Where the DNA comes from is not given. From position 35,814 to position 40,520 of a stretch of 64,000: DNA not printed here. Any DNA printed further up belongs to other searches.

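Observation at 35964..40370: Stand-alone 1,468-aa nuclease-TPR-GreA/B-C-PIN protein: candidate single-gene anti-phage system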

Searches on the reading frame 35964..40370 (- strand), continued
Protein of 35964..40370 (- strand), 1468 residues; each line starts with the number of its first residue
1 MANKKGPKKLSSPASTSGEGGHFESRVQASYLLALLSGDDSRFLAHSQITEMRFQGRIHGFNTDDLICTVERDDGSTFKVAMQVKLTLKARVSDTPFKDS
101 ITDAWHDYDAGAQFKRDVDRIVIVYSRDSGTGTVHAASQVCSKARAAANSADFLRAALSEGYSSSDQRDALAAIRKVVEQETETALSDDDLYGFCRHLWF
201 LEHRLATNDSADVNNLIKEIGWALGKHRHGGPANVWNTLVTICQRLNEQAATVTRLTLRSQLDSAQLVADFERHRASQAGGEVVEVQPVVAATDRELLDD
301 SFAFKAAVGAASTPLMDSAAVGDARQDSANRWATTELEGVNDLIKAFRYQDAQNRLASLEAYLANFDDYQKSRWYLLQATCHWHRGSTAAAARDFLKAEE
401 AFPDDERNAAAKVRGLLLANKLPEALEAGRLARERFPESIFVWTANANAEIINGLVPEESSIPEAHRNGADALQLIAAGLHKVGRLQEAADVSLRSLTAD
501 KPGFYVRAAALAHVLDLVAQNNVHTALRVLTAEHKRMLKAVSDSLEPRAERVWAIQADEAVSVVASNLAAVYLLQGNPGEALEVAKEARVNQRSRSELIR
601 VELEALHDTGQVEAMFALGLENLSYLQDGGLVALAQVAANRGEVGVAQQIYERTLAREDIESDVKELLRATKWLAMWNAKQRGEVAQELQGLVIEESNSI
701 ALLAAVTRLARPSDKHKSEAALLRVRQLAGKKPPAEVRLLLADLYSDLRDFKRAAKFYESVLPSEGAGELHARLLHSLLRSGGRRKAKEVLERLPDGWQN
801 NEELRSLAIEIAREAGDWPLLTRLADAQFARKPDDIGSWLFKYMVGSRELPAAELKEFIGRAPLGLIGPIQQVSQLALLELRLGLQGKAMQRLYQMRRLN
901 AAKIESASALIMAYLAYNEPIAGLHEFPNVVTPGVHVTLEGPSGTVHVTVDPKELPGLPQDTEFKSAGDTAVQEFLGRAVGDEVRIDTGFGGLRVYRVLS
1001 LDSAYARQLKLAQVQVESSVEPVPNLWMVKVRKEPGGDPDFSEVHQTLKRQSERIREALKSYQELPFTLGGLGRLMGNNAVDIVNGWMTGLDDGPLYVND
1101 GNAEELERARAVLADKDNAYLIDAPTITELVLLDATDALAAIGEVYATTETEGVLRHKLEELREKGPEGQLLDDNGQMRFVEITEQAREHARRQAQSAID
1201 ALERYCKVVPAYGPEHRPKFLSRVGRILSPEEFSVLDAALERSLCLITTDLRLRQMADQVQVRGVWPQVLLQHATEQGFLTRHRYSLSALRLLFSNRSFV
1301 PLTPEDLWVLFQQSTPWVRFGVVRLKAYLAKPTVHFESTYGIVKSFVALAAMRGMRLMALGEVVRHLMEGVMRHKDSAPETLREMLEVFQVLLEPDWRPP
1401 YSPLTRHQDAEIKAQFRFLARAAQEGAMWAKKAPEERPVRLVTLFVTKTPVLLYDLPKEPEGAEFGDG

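Call 50: find_related_loci(query=A1, collection=genome_contigs, flank=10000)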
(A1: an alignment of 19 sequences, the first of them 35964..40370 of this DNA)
Query A1 (1468 aa) in genome_contigs; peptide patterns used: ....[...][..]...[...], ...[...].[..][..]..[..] (x = any residue, [..] = any of these).
94 stretches matched a pattern; 50 encode a relative of the query (tblastn E <= 1e-3); 50 distinct loci.
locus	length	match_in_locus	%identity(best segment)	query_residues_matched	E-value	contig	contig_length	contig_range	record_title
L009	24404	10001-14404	88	1-1468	0e+0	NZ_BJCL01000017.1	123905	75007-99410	Pseudaquabacterium pictum strain W35 sequence17, whole genome shotgun sequence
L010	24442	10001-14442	88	1-1462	0e+0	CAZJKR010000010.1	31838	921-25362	MAG TPA_asm: uncultured Curvibacter sp. isolate binchicken_co191_199 genome assembly, contig: NODE_1139_length_31838_cov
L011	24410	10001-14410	44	1-1463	0e+0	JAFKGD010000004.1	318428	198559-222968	MAG: Burkholderiales bacterium isolate SCN18_30_10_14_R3_P_68_190 SCN18_30_10_14_R3_P_scaffold_39, whole genome shotgun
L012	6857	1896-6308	42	3-1462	0e+0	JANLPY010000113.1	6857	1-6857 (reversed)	MAG: Hyphomicrobiaceae bacterium isolate OTE_38_metabat_276 OTE_38_k141_2153715, whole genome shotgun sequence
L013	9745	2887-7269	36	8-1468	0e+0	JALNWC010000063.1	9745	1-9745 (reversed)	MAG: Rhodoferax sp. isolate SO_2016_LW1 bin 11 scaffold08918_LW64-88_2016, whole genome shotgun sequence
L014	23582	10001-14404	33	1-1467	0e+0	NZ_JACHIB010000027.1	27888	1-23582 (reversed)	Castellaniella defragrans strain DSM 12141 Ga0415270_27, whole genome shotgun sequence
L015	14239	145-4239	34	104-1462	0e+0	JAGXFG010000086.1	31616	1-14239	MAG: Burkholderiaceae bacterium isolate LH_M1 k141_1045405, whole genome shotgun sequence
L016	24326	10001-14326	35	3-1454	0e+0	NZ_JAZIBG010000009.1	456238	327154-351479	Aquincola agrisoli strain MAHUQ-54 GCM70022187_11, whole genome shotgun sequence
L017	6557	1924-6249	35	3-1454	0e+0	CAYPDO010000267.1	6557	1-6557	MAG TPA_asm: uncultured Bordetella sp. isolate SRP287051_co1_120 genome assembly, contig: NODE_14239_length_6557_cov_6.1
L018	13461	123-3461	35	348-1458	0e+0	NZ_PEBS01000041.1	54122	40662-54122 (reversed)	Janthinobacterium sp. ROICE36 NODE_41_length_54122_cov_79.2431, whole genome shotgun sequence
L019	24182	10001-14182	33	7-1389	0e+0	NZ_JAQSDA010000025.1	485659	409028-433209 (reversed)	MAG: Polaromonas sp. isolate U-2019 MAG005 NODE_6_length_485659_cov_25.212243, whole genome shotgun sequence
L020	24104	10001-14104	34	10-1377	0e+0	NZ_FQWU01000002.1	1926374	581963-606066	Massilia sp. CF038, whole genome shotgun sequence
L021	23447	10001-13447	33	325-1467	5e-176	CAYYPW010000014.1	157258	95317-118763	MAG TPA_asm: uncultured Moraxellaceae bacterium isolate SRP302895_co1_392 genome assembly, contig: NODE_203_length_15725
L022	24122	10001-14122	32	8-1377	0e+0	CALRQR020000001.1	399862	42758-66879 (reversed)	MAG: Synechococcus sp. UW140 isolate JJ-GEL9D5-184-1-mx-bin525 genome assembly, contig: JJ-R1541-134-C4, whole genome sh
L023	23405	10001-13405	31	324-1455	3e-159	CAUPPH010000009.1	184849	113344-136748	MAG: uncultured Albidiferax sp. isolate m12-metabat.4 genome assembly, contig: m12-c21, whole genome shotgun sequence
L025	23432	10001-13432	32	315-1455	2e-157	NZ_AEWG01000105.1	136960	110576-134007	Rubrivivax benzoatilyticus JA2 = ATCC BAA-35 strain JA2 contig_105, whole genome shotgun sequence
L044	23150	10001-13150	28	326-1376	2e-104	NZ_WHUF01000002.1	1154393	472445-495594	Rugamonas rivuli strain FT103W NODE_2_length_1154393_cov_24.769128_2, whole genome shotgun sequence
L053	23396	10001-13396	31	324-1455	7e-136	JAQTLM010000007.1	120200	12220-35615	MAG: Gallionella sp. isolate STA_17 NODE_315_length_120200_cov_183.858653_Sandtown_A, whole genome shotgun sequence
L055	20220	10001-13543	27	274-1455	4e-115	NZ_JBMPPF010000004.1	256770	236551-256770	Undibacterium sp. SXout7W NODE_4_length_256770_cov_79.702131, whole genome shotgun sequence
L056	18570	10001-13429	31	315-1455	7e-164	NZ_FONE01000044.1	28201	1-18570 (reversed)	Nitrosomonas sp. Nm166, whole genome shotgun sequence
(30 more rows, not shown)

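Call 57: find_encoding_contigs(protein=P0022, flank=10000, max_places=1)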
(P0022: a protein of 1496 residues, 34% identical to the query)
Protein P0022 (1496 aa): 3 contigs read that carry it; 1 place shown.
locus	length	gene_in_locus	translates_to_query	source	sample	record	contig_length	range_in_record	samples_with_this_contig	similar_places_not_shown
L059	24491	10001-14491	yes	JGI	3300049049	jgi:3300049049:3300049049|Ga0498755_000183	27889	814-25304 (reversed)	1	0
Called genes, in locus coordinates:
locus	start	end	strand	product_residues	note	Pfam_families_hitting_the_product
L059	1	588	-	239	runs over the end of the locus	PF01078:Mg_chelatase, PF00493:MCM, PF13335:Mg_chelatase_C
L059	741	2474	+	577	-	PF18974:DUF5710, PF13742:tRNA_anti_2, PF02601:Exonuc_VII_L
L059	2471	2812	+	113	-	-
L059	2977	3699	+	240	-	PF13560:HTH_31 (faint), PF01381:HTH_3 (weak)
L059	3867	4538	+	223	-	PF08722:Tn7_TnsA-like_N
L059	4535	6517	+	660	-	PF09299:Mu-transpos_C (weak)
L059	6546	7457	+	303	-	PF05621:TniB, PF13401:AAA_22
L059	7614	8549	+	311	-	PF06527:TniQ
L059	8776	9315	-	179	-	-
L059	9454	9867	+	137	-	PF02148:zf-UBP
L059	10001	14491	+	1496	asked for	PF20698:PIN-TPR-GreABC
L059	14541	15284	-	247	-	PF20247:DUF6602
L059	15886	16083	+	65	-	PF13538:UvrD_C_2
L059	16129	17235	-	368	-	PF14279:HNH_5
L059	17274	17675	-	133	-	-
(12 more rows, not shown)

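Call 58: find_encoding_contigs(protein=P0020, flank=10000, max_places=1)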
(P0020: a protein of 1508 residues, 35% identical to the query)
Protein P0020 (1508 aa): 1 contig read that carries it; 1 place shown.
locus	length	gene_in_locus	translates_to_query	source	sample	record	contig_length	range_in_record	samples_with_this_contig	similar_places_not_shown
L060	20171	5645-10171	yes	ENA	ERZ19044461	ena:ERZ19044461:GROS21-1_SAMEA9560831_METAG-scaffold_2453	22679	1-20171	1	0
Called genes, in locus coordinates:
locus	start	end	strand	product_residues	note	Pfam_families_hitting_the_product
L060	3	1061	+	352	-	?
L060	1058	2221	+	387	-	-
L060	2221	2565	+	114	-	-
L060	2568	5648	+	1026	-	PF04313:HSDR_N, PF00270:DEAD (weak), PF04851:ResIII, PF18766:SWI2_SNF2, PF22679:T1R_D3-like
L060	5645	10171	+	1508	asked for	PF20698:PIN-TPR-GreABC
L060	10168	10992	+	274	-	-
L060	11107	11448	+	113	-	-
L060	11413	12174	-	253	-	-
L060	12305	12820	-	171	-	-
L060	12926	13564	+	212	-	-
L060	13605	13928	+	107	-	PF14020:DUF4236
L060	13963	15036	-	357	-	PF13432:TPR_16, PF14559:TPR_19, PF07719:TPR_2, PF13424:TPR_12, PF13414:TPR_11, PF14559:TPR_19, PF00515:TPR_1, PF13424:TPR_12, +20 more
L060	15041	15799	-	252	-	-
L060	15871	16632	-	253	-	-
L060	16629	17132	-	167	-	-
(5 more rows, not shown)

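Call 63: search_dna_similar(query=window:35967-40370:-, collection=plasmids, mode=protein, max_rows=25)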
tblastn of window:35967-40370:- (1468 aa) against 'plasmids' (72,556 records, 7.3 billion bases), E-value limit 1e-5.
Records with a match: 20; places in all: 20; records where one place covers at least 80% of the query: 6.
Best place of each record, by identity: <60% 20.
By first word of the organism name: Burkholderia 7; Agrobacterium 4; Cupriavidus 2; Paraburkholderia 1; Hymenobacter 1; Pseudomonas 1; Shewanella 1; Polaromonas 1; Azospirillum 1; Rhizobium 1.
By predicted mobility (MOB-suite, as given by PLSDB): non-mobilizable 10; conjugative 8; mobilizable 2.
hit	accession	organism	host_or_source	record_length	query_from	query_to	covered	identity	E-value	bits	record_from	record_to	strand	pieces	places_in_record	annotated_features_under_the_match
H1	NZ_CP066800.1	Burkholderia plantarii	Oryza sativa,cell culture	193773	5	1385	94%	32.6%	2e-168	570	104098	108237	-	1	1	hypothetical protein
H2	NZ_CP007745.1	Burkholderia cepacia ATCC 25416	Plant derived food stuff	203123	16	1384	93%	32.5%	7e-161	548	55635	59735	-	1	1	tetratricopeptide repeat protein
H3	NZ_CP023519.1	Burkholderia cepacia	Onion,onion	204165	16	1384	93%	32.5%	7e-161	548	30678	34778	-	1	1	tetratricopeptide repeat protein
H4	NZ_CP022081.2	Burkholderia cepacia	Environment,plant derived food stuff, ...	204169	16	1384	93%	32.5%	7e-161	548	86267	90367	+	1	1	tetratricopeptide repeat protein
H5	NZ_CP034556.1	Burkholderia cepacia ATCC 25416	single cell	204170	16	1384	93%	32.5%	7e-161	548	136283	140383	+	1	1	tetratricopeptide repeat protein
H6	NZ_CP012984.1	Burkholderia cepacia ATCC 25416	Allium cepa (onion),microbe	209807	16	1384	93%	32.5%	7e-161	548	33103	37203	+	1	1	tetratricopeptide repeat protein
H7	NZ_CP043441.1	Cupriavidus campinensis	cell culture,soil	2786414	325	1416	74%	28.4%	4e-92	339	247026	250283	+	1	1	none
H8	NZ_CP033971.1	Cupriavidus pauculus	Homo sapiens,clinical isolate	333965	325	1386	72%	27.3%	5e-86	320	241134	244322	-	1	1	tetratricopeptide repeat protein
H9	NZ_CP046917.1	Paraburkholderia acidisoli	cell culture,forest soil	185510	272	1343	73%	26.9%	9e-79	296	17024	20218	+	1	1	hypothetical protein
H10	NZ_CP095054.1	Hymenobacter aerilatus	single cell,air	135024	11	320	21%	27.9%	4e-19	102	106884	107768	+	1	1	hypothetical protein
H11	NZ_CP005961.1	Pseudomonas mandelii JR-1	natural mineral water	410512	2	265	18%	25.8%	3e-6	60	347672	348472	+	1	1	hypothetical protein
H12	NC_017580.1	Shewanella baltica OS117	-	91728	8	262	17%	26.5%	1e-14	87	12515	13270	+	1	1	hypothetical protein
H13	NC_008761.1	Polaromonas naphthalenivorans CJ2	-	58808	8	239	16%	27.5%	5e-10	72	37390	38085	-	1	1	NACHT domain-containing protein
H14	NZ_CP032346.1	Azospirillum brasilense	soil sample,Agricultural field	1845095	9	240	16%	27.0%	1e-9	71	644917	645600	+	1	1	record has no annotation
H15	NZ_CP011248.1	Agrobacterium tumefaciens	Achillea ptarmica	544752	11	269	18%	24.1%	8e-7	62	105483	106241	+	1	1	hypothetical protein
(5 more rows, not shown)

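Call 67: search_protein_families(library=pfam, alignment_id=A4, max_evalue=0.00001)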
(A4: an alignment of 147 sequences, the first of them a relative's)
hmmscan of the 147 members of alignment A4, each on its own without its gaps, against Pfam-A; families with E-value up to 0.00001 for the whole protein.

A. member 1, L011:4471-6636:- (722 aa): 1 family
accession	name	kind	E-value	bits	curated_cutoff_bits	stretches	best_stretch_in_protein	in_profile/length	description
PF03797.25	Autotransporter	-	4.4e-19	69.7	26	1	464-703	3-254/255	Autotransporter beta-domain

B. families by the number of members that match (of 147 scanned): 152 families (the first 25 are shown)
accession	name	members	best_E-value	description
PF00580.27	UvrD-helicase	3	8.2e-37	UvrD/REP helicase N-terminal domain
PF00005.33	ABC_tran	3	2e-35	ABC transporter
PF00702.32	Hydrolase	3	2.4e-28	haloacid dehalogenase-like hydrolase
PF05872.18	HerA_C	2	1.3e-221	Helicase HerA-like C-terminal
PF06808.19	DctM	2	2.3e-94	Tripartite ATP-independent periplasmic transporter, DctM component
PF00501.34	AMP-binding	2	1.2e-84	AMP-binding enzyme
PF13175.12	AAA_15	2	8.9e-42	AAA ATPase domain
PF13304.12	AAA_21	2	1.6e-27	AAA domain, putative AbiEii toxin, Type IV TA system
PF13356.12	Arm-DNA-bind_3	2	2.9e-25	Arm DNA-binding domain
PF02518.31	HATPase_c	2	1.1e-21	Histidine kinase-, DNA gyrase B-, and HSP90-like ATPase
PF01935.23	DUF87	2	5e-20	Helicase HerA, central domain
PF04851.21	ResIII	2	1e-19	Type III restriction enzyme, res subunit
PF18766.7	SWI2_SNF2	2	5.4e-19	SWI2/SNF2 ATPase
PF00072.30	Response_reg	2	1.6e-16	Response regulator receiver domain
PF00270.35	DEAD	2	3.3e-15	DEAD/DEAH box helicase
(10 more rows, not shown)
